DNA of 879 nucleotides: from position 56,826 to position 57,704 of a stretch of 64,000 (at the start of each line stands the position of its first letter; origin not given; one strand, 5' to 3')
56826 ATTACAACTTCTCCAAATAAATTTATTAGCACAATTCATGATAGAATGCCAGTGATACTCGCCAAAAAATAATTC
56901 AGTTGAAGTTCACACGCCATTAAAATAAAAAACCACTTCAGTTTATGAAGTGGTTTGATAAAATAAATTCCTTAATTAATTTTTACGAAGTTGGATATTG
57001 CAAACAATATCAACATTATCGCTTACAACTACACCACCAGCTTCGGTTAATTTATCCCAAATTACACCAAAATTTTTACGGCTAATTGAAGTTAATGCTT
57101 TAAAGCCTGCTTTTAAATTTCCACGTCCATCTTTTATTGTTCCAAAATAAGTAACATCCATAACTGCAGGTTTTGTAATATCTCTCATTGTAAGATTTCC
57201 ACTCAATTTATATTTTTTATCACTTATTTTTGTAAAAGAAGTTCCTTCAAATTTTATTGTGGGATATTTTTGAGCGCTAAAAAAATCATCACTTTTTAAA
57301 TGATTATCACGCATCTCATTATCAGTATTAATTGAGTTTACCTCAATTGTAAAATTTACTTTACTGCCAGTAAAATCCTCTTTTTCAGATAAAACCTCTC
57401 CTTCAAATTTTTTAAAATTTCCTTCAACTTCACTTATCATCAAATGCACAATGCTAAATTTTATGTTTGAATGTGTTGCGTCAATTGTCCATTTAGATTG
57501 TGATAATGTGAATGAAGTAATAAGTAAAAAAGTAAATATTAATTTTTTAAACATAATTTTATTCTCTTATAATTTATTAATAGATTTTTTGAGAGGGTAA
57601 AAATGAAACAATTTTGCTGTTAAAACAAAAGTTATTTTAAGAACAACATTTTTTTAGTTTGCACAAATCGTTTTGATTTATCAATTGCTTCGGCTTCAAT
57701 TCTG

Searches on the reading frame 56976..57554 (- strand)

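Call 84: search_protein_families(library=pfam, proteins=[window:56976-57554:-], max_evalue=0.00001)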
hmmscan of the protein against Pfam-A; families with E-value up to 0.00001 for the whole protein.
window:56976-57554:- (192 aa): 1 family
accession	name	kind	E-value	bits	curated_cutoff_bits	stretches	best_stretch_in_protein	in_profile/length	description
PF04264.18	YceI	-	1.4e-47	162.3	23.7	1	22-188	1-149/150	YceI-like domain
